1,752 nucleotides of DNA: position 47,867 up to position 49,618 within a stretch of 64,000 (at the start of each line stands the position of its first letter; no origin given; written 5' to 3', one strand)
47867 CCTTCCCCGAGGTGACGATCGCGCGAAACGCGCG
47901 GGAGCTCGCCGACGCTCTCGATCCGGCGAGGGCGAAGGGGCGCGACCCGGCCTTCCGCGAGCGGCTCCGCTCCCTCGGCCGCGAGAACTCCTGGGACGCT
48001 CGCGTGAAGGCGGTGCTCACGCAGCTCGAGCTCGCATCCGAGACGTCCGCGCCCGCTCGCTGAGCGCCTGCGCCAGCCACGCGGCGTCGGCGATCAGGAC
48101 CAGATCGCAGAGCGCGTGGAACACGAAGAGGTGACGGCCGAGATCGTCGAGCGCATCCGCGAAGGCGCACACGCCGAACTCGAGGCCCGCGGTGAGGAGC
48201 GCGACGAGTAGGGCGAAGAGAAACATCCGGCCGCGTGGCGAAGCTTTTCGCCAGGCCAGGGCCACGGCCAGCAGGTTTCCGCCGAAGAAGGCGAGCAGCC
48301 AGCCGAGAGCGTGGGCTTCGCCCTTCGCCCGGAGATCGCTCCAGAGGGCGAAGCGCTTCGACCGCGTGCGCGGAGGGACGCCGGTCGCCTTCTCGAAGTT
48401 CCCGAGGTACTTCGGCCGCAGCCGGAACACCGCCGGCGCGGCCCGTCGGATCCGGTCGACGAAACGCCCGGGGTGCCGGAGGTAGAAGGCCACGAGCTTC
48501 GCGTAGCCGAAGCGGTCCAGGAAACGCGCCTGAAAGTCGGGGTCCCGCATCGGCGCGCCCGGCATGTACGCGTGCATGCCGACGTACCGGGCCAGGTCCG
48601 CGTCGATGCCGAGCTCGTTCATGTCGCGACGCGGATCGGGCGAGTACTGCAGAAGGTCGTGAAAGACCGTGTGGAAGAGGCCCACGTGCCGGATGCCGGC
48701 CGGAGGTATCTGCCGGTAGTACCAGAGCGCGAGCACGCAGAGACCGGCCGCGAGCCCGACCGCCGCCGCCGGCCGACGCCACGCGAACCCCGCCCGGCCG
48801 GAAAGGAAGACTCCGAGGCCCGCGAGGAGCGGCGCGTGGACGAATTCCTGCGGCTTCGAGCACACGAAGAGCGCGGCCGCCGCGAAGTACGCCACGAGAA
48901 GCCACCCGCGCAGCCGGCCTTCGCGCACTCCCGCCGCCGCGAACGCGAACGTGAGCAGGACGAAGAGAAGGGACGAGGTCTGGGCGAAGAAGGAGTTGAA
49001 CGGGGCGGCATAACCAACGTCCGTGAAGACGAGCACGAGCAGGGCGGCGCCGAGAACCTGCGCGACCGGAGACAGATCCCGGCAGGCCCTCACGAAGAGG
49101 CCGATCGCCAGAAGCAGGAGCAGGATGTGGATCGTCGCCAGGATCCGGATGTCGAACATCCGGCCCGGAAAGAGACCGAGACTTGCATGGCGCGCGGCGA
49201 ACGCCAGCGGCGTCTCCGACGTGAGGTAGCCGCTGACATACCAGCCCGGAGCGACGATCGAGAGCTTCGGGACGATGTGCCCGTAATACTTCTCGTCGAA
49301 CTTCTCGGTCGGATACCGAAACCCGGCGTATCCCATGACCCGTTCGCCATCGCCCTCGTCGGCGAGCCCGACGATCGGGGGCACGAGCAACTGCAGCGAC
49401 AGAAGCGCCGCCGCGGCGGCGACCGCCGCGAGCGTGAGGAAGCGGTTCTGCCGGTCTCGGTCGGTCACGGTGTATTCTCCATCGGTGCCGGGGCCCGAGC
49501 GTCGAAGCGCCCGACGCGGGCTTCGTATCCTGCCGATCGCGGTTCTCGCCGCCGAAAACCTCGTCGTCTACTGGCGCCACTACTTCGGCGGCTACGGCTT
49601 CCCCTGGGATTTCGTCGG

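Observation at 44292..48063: CsaB-like pyruvyltransferase fused to GT2 and GT1 domains, next to the SLH-like proteins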

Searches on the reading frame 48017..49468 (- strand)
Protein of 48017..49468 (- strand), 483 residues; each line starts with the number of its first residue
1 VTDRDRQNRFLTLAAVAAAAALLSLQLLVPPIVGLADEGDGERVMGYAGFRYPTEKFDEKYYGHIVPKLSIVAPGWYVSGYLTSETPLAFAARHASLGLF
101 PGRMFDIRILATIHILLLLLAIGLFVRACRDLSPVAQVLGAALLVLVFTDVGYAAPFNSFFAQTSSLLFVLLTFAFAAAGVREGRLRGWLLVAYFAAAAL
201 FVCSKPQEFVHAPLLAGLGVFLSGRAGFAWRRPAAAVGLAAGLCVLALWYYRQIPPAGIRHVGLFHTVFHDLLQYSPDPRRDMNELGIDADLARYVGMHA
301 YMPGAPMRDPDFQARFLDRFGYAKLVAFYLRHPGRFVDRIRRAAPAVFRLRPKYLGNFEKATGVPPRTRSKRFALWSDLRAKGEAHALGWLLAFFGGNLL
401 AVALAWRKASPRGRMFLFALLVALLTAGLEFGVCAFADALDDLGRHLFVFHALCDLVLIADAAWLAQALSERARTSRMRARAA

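Call 11: search_protein_families(library=pfam, proteins=[window:48017-49468:-], max_evalue=0.01)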
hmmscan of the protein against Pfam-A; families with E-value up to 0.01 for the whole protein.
window:48017-49468:- (483 aa): 0 families

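Call 82: search_protein_families(library=ncbifam, proteins=[window:48017-49468:-], max_evalue=0.01)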
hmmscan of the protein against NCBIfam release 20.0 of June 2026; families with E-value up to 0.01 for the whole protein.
window:48017-49468:- (483 aa): 1 family
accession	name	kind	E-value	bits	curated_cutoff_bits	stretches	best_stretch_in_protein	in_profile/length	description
NF051875.1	glycan_WsfD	subfamily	9e-106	354.3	80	1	15-459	2-448/452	glycan biosynthesis hexose transferase WsfD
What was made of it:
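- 48017..49468 (-): WsfD-family polytopic membrane hexosyltransferase. It converges on the fusion gene and overlaps its 3' end by 47 nt. NF051875 glycan_WsfD 354 bits (cut-off 80) over positions 2-448 of 452 (call 82).
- On WsfD glycan hexosyltransferase (NF051875), neighbouring gene 48017-49468: 354.3 bits against 80, model positions 2-448 of 452 (call 82).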
